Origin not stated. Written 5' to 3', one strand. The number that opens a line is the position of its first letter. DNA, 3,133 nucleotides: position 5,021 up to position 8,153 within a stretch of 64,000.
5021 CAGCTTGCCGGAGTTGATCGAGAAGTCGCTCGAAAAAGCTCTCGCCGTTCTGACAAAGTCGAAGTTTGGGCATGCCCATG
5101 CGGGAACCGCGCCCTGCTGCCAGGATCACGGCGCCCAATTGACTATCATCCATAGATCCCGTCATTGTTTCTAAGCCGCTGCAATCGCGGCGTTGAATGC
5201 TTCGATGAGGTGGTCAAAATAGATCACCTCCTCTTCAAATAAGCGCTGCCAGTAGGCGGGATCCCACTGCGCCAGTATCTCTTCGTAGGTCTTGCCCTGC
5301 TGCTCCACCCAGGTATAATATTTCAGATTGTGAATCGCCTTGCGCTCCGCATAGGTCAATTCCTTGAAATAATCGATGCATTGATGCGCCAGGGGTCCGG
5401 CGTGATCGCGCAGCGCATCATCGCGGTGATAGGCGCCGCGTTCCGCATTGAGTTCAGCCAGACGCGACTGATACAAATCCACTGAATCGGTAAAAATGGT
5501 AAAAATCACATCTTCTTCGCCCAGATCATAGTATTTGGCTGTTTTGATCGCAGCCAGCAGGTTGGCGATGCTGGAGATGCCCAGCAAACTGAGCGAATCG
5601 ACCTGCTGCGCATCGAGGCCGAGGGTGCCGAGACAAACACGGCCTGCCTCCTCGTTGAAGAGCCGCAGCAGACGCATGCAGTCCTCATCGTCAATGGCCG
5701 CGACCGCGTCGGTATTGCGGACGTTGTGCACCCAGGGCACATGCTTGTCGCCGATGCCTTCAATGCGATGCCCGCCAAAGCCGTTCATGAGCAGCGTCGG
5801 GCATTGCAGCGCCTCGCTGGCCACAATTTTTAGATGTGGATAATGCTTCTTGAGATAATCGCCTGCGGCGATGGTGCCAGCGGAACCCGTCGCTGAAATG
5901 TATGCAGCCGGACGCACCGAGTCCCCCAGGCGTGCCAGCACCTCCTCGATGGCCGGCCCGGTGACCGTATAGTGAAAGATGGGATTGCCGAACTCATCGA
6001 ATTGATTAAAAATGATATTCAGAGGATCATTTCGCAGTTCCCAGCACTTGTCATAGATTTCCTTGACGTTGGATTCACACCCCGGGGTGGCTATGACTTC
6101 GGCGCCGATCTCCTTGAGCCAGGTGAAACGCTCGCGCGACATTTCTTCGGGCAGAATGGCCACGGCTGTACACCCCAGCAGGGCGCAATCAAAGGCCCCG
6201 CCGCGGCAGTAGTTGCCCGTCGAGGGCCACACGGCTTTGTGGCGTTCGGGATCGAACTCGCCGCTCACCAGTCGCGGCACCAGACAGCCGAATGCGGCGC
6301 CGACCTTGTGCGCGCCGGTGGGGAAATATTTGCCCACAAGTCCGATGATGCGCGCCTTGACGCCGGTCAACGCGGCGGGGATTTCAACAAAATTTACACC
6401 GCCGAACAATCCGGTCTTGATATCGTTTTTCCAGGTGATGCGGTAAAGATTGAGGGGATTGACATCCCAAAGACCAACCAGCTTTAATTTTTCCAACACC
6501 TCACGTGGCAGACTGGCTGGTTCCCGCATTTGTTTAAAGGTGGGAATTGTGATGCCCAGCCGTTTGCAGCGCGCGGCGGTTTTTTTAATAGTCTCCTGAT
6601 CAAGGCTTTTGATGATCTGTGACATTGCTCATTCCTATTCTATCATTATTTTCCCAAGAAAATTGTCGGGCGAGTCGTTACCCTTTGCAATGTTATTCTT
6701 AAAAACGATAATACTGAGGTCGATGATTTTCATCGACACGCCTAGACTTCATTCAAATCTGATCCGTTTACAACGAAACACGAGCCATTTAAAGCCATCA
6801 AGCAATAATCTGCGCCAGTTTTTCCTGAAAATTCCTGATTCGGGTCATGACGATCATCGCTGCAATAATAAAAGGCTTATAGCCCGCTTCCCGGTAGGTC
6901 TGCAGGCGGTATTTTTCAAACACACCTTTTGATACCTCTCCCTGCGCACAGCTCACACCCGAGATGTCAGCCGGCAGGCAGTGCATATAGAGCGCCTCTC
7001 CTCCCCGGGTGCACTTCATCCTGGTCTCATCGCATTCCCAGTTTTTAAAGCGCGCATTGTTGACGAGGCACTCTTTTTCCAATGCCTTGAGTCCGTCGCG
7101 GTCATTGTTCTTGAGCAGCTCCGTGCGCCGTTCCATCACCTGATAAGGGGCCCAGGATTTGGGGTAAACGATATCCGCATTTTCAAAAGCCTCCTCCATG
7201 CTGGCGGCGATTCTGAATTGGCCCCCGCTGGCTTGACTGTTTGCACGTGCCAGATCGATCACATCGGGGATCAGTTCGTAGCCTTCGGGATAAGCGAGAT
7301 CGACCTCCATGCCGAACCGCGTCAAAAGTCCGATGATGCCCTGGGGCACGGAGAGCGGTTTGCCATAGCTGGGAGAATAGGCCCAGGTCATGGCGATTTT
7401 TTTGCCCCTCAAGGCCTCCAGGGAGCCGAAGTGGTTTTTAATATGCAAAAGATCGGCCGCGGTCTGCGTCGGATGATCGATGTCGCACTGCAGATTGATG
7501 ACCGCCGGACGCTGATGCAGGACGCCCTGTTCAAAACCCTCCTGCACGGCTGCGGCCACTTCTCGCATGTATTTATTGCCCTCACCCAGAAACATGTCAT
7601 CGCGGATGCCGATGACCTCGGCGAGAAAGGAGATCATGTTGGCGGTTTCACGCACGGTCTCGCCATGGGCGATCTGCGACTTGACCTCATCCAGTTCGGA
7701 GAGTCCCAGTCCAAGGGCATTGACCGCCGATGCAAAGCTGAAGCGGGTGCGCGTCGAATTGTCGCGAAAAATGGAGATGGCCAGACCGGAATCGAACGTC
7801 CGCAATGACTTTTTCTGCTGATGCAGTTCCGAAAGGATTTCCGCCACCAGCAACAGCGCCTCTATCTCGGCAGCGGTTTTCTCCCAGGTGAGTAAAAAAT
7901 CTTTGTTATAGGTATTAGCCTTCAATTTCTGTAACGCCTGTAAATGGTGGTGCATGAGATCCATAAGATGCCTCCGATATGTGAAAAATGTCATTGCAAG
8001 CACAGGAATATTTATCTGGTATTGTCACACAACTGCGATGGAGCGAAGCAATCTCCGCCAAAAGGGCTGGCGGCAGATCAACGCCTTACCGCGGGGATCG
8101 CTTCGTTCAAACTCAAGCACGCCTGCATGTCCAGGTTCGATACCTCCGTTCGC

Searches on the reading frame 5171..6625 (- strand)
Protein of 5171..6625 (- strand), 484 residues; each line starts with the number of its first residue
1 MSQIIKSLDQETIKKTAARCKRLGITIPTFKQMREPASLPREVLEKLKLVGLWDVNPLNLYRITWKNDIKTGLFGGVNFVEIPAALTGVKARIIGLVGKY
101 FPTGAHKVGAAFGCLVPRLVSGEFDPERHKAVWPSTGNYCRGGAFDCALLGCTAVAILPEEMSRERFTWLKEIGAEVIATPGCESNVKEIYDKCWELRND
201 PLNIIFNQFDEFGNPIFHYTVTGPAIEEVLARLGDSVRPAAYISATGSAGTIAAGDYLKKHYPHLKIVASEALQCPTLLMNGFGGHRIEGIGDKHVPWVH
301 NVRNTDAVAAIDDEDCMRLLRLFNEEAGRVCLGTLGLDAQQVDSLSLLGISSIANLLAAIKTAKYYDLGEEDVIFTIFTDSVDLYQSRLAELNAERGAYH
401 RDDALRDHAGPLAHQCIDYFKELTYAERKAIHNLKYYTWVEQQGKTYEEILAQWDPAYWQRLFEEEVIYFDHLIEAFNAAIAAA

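Call 52: search_protein_families(library=pfam, proteins=[window:5171-6625:-], max_evalue=0.001)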
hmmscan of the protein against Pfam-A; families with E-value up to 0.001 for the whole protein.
window:5171-6625:- (484 aa): 1 family
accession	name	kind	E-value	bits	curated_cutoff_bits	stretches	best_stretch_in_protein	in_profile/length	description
PF00291.31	PALP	-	5.2e-19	69.1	35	1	102-331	33-264/295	Pyridoxal-phosphate dependent enzyme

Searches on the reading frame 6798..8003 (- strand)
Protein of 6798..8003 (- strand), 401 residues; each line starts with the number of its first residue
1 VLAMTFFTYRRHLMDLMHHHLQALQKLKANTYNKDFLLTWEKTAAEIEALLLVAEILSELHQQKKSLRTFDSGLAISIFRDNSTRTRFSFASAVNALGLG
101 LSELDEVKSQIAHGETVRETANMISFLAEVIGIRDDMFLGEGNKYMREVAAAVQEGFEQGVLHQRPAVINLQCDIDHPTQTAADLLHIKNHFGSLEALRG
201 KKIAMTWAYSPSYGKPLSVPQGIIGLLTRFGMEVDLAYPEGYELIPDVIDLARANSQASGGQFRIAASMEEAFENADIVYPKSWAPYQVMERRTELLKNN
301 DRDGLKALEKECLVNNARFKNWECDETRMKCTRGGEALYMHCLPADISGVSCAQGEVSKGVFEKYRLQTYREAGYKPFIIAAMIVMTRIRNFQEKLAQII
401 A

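Call 52: search_protein_families(library=pfam, proteins=[window:6798-8003:-], max_evalue=0.001)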
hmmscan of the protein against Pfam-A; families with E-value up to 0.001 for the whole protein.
window:6798-8003:- (401 aa): 2 families
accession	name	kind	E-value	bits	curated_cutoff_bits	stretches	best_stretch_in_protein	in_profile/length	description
PF02729.26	OTCace_N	-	2.5e-25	89.7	29.9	1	34-189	1-147/148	Aspartate/ornithine carbamoyltransferase, carbamoyl-P binding domain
PF00185.30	OTCace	-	2.4e-17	63.8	29.4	1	224-386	20-156/157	Aspartate/ornithine carbamoyltransferase, Asp/Orn binding domain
